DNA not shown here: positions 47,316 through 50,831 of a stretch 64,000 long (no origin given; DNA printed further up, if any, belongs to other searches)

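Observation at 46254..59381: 13-kb co-oriented cluster of seven secreted or membrane-anchored, sequon-dense proteins with shared domains: candidate cell-surface or host-contact apparatus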

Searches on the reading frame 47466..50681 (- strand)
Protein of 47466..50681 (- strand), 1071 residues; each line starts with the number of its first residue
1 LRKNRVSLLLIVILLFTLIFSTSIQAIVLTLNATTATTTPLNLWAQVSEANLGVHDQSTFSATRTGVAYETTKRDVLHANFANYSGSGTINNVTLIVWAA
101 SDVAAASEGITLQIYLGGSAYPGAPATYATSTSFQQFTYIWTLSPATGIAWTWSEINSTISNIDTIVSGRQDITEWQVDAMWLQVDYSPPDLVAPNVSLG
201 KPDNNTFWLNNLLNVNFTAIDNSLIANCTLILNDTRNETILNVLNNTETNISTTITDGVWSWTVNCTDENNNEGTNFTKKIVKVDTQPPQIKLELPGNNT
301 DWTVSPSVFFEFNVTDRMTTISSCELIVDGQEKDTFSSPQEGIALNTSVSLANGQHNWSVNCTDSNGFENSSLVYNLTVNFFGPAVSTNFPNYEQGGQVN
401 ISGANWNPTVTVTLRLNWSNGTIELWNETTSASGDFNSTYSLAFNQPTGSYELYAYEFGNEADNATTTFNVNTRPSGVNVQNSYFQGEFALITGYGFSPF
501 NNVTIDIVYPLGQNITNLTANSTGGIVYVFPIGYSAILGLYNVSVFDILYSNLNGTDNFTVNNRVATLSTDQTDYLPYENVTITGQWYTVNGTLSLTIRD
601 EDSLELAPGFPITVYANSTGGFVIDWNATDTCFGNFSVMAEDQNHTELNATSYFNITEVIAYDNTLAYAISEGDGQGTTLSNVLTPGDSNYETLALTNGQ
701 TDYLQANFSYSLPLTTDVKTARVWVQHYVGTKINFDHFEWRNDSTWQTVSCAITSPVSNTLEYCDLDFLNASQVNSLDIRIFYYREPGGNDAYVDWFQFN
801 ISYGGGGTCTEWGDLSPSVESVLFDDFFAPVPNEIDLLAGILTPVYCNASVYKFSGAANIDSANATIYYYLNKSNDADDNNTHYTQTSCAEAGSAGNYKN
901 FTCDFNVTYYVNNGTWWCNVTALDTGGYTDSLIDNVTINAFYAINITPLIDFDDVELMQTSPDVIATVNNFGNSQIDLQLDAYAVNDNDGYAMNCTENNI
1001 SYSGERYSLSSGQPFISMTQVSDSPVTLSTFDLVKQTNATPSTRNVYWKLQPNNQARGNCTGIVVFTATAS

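Call 5: search_protein_families(library=pfam, proteins=[window:47466-50681:-], max_evalue=1)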
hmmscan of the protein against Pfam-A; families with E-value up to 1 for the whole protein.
window:47466-50681:- (1071 aa): 2 families
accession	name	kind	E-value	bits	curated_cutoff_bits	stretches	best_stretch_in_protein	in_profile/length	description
PF01835.25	MG2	-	1.4e-07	32.2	32.8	2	419-471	44-96/96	MG2 domain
PF00928.26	Adap_comp_sub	-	0.023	14.5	31.6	1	435-521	80-162/259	Adaptor complexes medium subunit family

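Call 14: search_protein_families(library=ncbifam, proteins=[window:47466-50681:-], max_evalue=0.1)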
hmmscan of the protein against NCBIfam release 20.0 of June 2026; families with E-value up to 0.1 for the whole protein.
window:47466-50681:- (1071 aa): 2 families
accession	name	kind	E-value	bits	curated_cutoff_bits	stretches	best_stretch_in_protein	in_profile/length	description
NF002365.0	PRK01346.1-2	subfamily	0.041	12.7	788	1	14-91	73-149/412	hypothetical protein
NF047518.1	LIC_10091_fam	equivalog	0.067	12.3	350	0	83-104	62-83/325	LIC_10091 family lipoprotein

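Call 66: search_solved_structures(query=window:47466-50681:-, max_evalue=1)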
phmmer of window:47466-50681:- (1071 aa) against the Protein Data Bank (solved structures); distinct sequences matched with E-value up to 1: 0.

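Call 69: find_homologous_proteins(query=window:47466-50681:-, max_evalue=0.001)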
Query window:47466-50681:- (1071 aa): 9 proteins with E <= 0.001 among 8000 candidates.
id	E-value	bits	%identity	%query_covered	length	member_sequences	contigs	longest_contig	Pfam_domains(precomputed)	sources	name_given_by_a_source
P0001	0.0e+0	2419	100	100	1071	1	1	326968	PF01835.26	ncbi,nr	ncbi:hypothetical protein GOV04_03095 [Candidatus Woesearchaeota archaeon]|nr:hypothetical protein [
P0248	1.2e-227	777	41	100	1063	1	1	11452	-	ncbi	-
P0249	1.3e-215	737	40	99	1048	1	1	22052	PF13750.13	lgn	-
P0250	4.1e-189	649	41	86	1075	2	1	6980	-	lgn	-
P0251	4.2e-111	391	32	85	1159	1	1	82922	-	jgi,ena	-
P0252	1.2e-23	101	33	17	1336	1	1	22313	PF17996.8,PF07705.18,PF19077.7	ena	-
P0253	5.7e-19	86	28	16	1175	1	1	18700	PF17957.8,PF13750.13,PF07705.18,PF19077.7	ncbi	-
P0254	5.5e-12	63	30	21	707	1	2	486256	PF19077.7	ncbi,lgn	ncbi:MAG: hypothetical protein QW244_00175 [Candidatus Pacearchaeota archaeon]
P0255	9.2e-11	59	30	18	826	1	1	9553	PF17957.8,PF00082.28,PF19077.7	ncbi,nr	ncbi:S8 family serine peptidase, partial [Candidatus Woesearchaeota archaeon]|nr:S8 family serine pe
